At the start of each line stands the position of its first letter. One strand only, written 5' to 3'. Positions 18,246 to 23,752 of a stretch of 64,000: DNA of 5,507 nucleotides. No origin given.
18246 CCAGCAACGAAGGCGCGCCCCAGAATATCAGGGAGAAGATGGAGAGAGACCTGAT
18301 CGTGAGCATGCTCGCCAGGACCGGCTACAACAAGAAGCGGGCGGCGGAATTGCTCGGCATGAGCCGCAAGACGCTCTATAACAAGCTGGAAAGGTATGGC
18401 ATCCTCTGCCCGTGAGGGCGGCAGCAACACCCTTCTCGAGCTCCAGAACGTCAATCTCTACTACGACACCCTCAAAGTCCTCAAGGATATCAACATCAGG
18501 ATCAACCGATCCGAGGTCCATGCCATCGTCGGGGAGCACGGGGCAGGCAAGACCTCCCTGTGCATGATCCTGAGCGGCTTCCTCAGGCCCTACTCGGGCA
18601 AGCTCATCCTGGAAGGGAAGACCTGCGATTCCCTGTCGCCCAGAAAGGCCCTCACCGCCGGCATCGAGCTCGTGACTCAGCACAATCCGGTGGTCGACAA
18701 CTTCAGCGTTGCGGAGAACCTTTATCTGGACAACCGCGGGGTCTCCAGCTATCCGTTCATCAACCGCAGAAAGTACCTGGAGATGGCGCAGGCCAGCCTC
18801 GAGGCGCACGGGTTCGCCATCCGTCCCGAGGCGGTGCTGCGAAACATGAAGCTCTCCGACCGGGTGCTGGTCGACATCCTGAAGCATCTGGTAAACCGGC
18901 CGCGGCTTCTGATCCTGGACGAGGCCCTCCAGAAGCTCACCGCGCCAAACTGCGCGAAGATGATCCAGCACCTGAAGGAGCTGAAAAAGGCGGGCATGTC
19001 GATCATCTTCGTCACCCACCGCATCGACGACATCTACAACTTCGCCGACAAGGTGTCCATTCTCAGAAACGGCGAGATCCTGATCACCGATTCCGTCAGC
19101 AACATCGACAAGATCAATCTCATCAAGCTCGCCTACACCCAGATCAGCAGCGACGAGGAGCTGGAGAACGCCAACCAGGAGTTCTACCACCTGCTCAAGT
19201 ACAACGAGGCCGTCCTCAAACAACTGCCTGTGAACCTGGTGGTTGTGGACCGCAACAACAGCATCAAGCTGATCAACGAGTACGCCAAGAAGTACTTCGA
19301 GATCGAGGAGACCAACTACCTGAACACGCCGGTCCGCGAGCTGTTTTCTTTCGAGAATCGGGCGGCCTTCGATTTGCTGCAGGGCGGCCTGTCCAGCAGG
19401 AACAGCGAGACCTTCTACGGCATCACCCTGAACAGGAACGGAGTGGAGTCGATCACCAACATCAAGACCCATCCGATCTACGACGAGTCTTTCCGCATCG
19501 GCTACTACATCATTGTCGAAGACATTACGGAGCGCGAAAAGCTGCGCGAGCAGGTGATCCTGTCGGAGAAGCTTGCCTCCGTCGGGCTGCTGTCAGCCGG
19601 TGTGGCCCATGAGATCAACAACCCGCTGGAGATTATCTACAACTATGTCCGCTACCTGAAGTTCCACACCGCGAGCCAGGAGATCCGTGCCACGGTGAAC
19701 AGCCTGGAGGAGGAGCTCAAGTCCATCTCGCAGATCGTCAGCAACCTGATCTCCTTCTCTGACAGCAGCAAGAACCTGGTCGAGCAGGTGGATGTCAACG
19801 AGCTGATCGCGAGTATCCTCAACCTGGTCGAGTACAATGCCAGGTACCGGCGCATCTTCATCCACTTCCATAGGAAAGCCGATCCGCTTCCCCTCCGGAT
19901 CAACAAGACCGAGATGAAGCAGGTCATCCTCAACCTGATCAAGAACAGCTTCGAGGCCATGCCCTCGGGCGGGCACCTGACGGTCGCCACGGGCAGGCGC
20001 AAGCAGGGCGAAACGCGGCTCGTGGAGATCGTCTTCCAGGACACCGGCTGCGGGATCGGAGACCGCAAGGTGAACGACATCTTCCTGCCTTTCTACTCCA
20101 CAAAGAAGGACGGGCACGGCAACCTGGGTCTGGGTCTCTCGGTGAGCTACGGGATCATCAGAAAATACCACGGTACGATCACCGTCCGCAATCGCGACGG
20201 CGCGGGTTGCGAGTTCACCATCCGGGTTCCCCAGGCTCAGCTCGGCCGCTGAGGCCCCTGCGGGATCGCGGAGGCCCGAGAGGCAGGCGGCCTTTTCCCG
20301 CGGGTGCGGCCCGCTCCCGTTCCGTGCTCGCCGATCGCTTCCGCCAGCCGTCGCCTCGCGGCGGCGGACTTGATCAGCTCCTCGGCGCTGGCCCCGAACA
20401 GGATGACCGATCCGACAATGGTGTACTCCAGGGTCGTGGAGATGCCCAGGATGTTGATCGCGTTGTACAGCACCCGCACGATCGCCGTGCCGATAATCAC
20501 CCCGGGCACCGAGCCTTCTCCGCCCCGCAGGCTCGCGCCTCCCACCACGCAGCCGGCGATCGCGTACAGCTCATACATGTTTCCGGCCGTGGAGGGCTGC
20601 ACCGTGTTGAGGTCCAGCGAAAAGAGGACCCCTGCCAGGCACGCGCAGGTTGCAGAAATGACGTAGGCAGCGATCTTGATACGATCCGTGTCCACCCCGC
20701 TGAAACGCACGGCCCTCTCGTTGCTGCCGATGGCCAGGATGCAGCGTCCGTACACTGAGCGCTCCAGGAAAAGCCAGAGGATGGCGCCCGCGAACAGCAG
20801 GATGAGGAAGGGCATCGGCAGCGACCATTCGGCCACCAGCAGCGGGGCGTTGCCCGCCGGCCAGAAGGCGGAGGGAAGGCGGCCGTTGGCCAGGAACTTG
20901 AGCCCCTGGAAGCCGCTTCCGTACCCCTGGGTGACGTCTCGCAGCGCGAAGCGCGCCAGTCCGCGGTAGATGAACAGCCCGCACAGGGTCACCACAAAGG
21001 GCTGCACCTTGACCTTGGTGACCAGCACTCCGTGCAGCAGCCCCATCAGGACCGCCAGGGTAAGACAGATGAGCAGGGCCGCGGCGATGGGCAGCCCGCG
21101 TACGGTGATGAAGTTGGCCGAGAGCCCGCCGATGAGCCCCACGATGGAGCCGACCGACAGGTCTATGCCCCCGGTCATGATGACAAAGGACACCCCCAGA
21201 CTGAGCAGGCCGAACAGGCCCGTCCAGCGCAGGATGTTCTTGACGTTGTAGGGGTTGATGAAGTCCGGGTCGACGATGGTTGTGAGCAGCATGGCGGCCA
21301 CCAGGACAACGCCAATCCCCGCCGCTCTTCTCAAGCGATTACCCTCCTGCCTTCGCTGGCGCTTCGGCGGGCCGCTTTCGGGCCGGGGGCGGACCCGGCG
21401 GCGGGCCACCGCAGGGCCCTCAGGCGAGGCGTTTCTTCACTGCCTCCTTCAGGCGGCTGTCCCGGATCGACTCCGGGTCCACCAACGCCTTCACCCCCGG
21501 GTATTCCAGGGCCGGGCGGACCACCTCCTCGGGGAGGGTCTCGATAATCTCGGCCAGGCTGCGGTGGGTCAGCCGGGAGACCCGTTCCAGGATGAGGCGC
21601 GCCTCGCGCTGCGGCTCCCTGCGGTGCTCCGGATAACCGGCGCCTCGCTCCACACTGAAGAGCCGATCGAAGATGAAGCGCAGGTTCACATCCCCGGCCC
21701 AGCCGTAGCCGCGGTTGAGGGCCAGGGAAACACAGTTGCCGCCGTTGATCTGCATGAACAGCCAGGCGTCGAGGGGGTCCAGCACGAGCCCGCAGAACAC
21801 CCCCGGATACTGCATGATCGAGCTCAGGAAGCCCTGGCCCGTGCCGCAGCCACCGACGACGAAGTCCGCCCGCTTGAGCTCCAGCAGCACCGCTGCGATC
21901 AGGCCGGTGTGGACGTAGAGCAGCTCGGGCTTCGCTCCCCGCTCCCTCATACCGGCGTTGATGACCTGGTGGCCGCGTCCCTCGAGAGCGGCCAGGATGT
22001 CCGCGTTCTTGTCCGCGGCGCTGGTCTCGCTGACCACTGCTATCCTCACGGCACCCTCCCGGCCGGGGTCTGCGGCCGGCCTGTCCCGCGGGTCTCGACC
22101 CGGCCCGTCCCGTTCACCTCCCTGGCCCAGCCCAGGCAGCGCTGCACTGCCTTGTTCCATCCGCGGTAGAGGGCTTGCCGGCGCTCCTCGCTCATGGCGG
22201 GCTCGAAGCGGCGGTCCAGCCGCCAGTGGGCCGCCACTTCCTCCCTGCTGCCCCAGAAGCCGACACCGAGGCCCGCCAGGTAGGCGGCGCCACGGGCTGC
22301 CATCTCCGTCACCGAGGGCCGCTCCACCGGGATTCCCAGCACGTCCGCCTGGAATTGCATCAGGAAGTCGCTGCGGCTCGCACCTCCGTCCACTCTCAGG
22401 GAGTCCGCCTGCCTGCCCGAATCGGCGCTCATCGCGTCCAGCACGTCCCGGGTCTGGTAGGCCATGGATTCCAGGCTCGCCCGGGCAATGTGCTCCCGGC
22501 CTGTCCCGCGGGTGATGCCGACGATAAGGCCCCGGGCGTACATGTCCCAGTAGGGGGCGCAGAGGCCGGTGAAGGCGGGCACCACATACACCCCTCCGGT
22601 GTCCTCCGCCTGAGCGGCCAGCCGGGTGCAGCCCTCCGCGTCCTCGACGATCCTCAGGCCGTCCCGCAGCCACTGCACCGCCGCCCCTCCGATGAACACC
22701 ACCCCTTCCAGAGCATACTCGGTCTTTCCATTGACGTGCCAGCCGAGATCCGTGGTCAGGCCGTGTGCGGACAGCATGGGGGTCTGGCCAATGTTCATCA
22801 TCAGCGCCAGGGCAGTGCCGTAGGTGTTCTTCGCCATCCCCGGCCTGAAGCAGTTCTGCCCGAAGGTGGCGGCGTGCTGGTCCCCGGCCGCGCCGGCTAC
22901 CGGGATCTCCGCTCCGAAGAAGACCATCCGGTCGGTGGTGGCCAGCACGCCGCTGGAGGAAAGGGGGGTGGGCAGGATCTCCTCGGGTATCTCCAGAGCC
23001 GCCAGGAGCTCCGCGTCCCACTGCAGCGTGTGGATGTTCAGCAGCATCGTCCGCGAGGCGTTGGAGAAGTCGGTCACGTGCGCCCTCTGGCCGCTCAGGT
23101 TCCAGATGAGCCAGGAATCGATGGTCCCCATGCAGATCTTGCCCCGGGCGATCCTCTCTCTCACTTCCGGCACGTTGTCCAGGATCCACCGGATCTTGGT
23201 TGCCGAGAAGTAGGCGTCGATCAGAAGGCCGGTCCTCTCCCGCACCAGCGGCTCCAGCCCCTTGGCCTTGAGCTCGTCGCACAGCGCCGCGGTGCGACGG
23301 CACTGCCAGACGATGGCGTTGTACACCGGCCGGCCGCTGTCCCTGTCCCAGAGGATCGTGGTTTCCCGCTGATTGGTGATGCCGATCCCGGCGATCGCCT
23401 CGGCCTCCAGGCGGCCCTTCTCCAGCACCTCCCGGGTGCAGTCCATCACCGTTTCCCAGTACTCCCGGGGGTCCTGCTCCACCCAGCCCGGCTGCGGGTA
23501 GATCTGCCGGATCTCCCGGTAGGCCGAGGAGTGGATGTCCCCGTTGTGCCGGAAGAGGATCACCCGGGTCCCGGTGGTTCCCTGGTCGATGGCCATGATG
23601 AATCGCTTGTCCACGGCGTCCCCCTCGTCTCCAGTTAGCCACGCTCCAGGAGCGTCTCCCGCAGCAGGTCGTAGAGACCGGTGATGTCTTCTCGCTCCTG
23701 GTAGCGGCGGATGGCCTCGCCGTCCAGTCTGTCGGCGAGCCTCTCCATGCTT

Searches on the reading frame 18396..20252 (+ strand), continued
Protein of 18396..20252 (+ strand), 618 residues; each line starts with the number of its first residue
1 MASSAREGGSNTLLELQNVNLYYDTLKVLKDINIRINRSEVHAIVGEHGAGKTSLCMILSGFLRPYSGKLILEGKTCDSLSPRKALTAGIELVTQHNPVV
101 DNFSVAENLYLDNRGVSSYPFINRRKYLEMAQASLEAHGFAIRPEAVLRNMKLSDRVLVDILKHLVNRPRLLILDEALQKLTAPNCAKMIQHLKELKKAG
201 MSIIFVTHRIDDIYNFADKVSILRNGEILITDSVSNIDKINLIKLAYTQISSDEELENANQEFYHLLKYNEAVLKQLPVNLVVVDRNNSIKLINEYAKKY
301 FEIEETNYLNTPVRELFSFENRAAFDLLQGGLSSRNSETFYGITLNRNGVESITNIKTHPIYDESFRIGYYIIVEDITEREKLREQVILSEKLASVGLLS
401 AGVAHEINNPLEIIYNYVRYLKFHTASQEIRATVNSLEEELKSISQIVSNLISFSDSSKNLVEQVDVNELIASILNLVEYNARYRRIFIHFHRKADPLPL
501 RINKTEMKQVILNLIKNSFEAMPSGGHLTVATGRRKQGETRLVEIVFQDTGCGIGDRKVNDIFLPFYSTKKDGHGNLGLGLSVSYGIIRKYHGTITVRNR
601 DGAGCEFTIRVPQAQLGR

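Call 30: search_protein_families(library=ncbifam, proteins=[window:18396-20252:+], max_evalue=0.00001)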
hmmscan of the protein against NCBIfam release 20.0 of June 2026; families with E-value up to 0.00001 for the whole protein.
window:18396-20252:+ (618 aa): 233 families (the best 25 are shown)
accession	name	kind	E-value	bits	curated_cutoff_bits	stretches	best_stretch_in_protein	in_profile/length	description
NF008468.0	PRK11360.1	equivalog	1.3e-70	238.4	646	1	260-614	260-609/616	two-component system sensor histidine kinase AtoS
NF041861.1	YtfR_transport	equivalog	1.5e-44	152.2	850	1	13-260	1-247/492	galactofuranose ABC transporter, ATP-binding protein YtfR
NF007688.0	PRK10364.1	equivalog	3.9e-44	151.2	479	1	379-614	223-452/460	two-component system sensor histidine kinase ZraS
NF011967.0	PRK15439.1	equivalog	6e-44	150.3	586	1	10-267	8-256/510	autoinducer 2 ABC transporter ATP-binding protein LsrA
NF008442.0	PRK11288.1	equivalog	1.9e-43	148.5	689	1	11-244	5-238/504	L-arabinose ABC transporter ATP-binding protein AraG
NF047930.1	ABC_ATP_B6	equivalog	1e-42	146.5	670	1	15-229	4-215/510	putative B6 ABC transporter ATP-binding protein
NF040905.2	GguA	equivalog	2.8e-40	138.2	810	1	13-235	1-224/500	multiple monosaccharide ABC transporter ATP-binding protein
NF052574.1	HisKinEspCMyxo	equivalog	8e-40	136.7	1200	1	343-615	362-639/785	serine histidine kinase EspC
NF010069.0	PRK13549.1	equivalog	3.3e-39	134.7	699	1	11-244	3-237/513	xylose ABC transporter ATP-binding protein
NF007253.0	PRK09700.1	equivalog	1.4e-38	132.8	772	1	13-246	5-241/510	D-allose ABC transporter ATP-binding protein AlsA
NF053867.1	SprKinKinDBac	equivalog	5.3e-38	130.7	775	1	367-614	260-498/500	sporulation kinase KinD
NF008215.0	PRK10982.1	equivalog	8.4e-38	130.2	828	1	2-247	2-246/506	galactose/methyl galactoside ABC transporter ATP-binding protein MglA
NF008030.0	PRK10762.1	equivalog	6.8e-37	127.3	745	1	11-246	2-237/501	ribose ABC transporter ATP-binding protein RbsA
NF010411.0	PRK13837.1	equivalog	3.3e-33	114.7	647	1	376-614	430-676/828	two-component system VirA-like sensor kinase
NF038348.1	T2SS_HK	subfamily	6.6e-33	114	450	2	436-612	404-572/574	histidine kinase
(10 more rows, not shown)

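Call 65: search_solved_structures(query=window:18396-20252:+, max_evalue=1e-10)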
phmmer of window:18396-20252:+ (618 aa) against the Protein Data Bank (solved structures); distinct sequences matched with E-value up to 1e-10: 197 (the best 60 are shown).
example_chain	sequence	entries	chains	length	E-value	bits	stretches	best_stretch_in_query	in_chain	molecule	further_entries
3a0r_A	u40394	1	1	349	2.8e-30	108.5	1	265-613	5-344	Sensor protein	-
6qex_A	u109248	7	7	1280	3.9e-29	104.8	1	26-228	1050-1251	Multidrug resistance protein 1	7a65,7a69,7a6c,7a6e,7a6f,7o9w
8gmg_A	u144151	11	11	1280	3.9e-29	104.8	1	26-228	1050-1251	ATP-dependent translocase ABCB1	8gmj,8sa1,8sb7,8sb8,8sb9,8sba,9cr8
8sa0_A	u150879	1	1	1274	4e-29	104.7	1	26-228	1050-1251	ATP-dependent translocase ABCB1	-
9jfj_A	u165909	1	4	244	5e-29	104.4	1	379-612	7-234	Sensor histidine kinase ZraS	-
8y6h_A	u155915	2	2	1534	6.7e-29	104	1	26-228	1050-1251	ATP-dependent translocase ABCB1,mNeonGreen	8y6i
7zk8_A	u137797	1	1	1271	9.5e-29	103.5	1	25-228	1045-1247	ATP-dependent translocase ABCB1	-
7zk9_A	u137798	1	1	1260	9.5e-29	103.5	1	25-228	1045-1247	ATP-dependent translocase ABCB1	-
7zk4_A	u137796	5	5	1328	1e-28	103.4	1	25-228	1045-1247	ATP-dependent translocase ABCB1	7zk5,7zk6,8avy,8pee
7zka_A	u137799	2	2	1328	1e-28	103.4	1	25-228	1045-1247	ATP-dependent translocase ABCB1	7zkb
6fn1_A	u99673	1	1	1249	1.1e-28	103.2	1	25-228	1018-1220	Human-mouse chimeric ABCB1 (ABCBHM)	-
6fn4_A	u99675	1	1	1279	1.2e-28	103.1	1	25-228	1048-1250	Apo form of Human-mouse chimeric ABCB1 (ABCB1HM) in complex with Antigen binding fragment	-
4lsg_A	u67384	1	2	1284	2.4e-28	102.1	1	25-228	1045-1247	Multidrug resistance protein 1A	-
6ujp_A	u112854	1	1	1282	2.5e-28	102.1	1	25-228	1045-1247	ATP-dependent translocase ABCB1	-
6c0v_A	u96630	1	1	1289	2.5e-28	102.1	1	26-228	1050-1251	Multidrug resistance protein 1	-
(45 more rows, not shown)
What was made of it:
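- Closest known: ZraS/ZraR with the zraP-zraSR divergent region. Same: The kinase core resembles ZraS (PDB 9jfj, call 65).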

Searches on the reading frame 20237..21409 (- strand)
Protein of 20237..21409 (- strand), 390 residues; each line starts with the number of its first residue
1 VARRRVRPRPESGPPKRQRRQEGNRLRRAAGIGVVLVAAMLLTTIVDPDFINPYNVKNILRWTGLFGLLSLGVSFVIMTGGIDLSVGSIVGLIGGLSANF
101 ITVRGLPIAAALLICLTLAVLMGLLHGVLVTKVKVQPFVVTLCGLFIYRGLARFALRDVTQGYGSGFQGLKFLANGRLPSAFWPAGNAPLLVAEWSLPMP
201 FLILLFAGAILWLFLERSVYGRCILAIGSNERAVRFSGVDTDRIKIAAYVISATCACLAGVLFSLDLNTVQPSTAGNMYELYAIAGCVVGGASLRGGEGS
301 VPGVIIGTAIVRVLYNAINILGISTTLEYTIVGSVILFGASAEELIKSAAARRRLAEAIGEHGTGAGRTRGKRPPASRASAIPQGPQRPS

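Call 7: search_protein_families(library=pfam, proteins=[window:20237-21409:-])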
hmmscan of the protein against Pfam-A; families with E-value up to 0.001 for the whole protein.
window:20237-21409:- (390 aa): 1 family
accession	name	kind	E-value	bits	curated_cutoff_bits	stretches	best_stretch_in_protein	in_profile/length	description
PF02653.21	BPD_transp_2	-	1.8e-45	155.6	26.8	1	56-338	2-267/269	Branched-chain amino acid transport system / permease component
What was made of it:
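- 20237..21334 (-): Second CUT2 permease (perm2), last gene of the catabolic operon. Pfam BPD_transp_2 (call 7).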

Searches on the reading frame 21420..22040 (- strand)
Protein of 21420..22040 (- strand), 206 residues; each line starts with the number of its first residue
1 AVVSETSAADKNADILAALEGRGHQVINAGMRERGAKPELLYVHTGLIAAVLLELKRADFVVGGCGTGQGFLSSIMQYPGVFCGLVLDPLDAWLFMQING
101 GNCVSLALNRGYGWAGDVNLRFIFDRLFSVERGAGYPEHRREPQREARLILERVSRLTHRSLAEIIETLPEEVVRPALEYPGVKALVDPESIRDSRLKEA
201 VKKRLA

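Call 30: search_protein_families(library=ncbifam, proteins=[window:21420-22040:-], max_evalue=0.00001)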
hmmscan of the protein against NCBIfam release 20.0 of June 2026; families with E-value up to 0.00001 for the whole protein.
window:21420-22040:- (206 aa): 1 family
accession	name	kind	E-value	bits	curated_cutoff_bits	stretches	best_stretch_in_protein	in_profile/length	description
NF006753.0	PRK09273.1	equivalog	2.4e-57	193.7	137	1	1-202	4-207/211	hypothetical protein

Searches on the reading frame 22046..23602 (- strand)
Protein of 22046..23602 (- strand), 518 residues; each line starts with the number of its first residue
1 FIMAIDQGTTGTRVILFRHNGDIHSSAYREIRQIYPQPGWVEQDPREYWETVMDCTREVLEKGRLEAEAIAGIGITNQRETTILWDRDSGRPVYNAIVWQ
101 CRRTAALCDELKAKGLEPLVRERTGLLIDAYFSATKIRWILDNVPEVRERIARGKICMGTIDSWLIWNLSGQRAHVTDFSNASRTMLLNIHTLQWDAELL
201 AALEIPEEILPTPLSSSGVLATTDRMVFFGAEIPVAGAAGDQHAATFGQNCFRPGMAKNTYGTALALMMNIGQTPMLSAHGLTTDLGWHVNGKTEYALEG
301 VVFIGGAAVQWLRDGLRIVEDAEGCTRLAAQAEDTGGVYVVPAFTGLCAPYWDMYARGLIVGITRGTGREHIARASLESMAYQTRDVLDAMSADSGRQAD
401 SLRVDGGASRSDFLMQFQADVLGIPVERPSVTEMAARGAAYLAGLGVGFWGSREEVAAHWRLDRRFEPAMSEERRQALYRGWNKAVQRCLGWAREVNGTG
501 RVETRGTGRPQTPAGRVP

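Call 30: search_protein_families(library=ncbifam, proteins=[window:22046-23602:-], max_evalue=0.00001)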
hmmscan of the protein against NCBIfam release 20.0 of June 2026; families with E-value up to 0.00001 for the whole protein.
window:22046-23602:- (518 aa): 12 families
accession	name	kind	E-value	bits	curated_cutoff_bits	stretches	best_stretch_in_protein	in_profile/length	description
NF000756.0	PRK00047.1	subfamily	8.6e-226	750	498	1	1-495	6-500/502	glycerol kinase GlpK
TIGR01311.1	glycerol_kin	equivalog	6.5e-209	694.3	590.35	1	1-492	2-496/496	glycerol kinase GlpK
TIGR01312.1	XylB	equivalog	2.4e-69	234.1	380.25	1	5-479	3-473/481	xylulokinase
NF008187.0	PRK10939.1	equivalog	1.5e-41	142.6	528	1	2-489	6-503/521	autoinducer-2 kinase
TIGR01314.1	gntK_FGGY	equivalog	1.6e-38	132.5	648.55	1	1-460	1-463/505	gluconokinase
NF011601.0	PRK15027.1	equivalog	3.3e-36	124.7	912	1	3-480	3-466/484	xylulokinase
TIGR02628.1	fuculo_kin_coli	equivalog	7.8e-33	114.1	470.9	1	2-465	3-460/465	L-fuculokinase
TIGR01315.1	5C_CHO_kinase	subfamily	1.1e-27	96.9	408.7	2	310-455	356-500/541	FGGY family pentulose kinase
NF003154.0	PRK04123.1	equivalog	1.9e-18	66.5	428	1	336-482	381-530/554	ribulokinase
NF007925.0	PRK10640.1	equivalog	3e-18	65.5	639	1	2-245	6-241/489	rhamnulokinase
TIGR02627.1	rhamnulo_kin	equivalog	2.5e-16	59.3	527.95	1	3-239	1-228/454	rhamnulokinase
TIGR01234.1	L-ribulokinase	equivalog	2.1e-13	49.9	583.25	1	330-458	368-496/536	ribulokinase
